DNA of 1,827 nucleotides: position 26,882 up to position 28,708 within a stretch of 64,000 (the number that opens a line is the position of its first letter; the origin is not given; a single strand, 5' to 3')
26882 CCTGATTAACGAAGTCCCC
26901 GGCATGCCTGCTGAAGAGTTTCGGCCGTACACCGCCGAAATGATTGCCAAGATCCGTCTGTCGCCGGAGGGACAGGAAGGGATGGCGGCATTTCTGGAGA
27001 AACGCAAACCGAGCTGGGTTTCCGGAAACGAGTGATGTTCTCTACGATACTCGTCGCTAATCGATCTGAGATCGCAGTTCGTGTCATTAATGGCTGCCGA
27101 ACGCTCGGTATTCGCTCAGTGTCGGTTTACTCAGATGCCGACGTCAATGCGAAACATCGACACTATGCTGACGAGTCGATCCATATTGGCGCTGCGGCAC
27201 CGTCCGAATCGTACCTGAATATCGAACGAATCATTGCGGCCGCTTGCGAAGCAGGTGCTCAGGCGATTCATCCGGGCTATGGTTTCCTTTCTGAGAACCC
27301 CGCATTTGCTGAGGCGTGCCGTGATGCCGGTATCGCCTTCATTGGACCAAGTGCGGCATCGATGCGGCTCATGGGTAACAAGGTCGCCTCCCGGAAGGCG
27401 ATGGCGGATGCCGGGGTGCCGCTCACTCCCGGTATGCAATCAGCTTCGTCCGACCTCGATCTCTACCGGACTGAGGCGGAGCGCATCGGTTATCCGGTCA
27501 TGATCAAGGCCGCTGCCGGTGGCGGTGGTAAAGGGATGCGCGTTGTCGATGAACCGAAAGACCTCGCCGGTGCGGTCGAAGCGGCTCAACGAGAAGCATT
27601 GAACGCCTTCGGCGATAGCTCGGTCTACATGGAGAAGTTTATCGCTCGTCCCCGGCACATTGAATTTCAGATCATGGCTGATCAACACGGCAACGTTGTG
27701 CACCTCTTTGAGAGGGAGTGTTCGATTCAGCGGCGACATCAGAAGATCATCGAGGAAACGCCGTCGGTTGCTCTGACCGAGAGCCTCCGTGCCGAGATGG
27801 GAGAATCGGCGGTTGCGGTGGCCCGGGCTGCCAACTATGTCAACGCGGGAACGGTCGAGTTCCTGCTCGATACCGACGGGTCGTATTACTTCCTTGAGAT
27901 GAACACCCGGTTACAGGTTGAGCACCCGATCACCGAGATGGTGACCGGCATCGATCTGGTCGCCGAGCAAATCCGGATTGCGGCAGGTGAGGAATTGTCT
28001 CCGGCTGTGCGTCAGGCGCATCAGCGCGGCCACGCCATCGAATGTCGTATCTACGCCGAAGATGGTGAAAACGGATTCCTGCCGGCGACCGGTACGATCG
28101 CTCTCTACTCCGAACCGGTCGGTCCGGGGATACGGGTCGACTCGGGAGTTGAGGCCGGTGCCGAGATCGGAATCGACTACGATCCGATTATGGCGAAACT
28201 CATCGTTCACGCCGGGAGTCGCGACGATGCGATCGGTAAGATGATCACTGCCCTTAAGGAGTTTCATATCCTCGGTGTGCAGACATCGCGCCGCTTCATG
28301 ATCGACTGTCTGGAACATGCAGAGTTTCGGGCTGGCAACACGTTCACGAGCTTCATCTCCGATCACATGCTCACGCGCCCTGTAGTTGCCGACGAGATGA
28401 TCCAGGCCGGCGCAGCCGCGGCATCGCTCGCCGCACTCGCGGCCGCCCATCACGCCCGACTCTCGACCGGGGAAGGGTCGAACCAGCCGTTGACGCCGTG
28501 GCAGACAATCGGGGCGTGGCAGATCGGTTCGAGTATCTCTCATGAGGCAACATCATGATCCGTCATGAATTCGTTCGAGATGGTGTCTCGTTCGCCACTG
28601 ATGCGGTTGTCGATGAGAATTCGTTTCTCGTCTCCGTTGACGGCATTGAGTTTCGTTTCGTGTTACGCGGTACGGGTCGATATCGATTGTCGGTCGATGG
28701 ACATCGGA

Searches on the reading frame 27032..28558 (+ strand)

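Call 49: search_protein_families(library=pfam, proteins=[window:27032-28558:+])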
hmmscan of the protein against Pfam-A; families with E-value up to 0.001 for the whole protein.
window:27032-28558:+ (508 aa): 6 families
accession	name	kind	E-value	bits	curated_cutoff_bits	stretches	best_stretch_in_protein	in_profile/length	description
PF02786.22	CPSase_L_D2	-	6e-79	264.9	19.8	1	117-323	2-209/211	Carbamoyl-phosphate synthase L chain, ATP binding domain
PF00289.28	Biotin_carb_N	-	2.9e-44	150.5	25.5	1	2-111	1-110/110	Biotin carboxylase, N-terminal domain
PF02785.25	Biotin_carb_C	-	2.1e-35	121.5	32.4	1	337-443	1-107/108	Biotin carboxylase C-terminal domain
PF07478.18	Dala_Dala_lig_C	-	6.8e-10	39.2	24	1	142-292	25-174/204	D-ala D-ala ligase C-terminus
PF02222.28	ATP-grasp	-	7.7e-09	35.9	27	1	126-293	5-162/179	ATP-grasp domain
PF08443.16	RimK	-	0.00026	21.1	21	1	117-314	4-185/188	RimK-like ATP-grasp domain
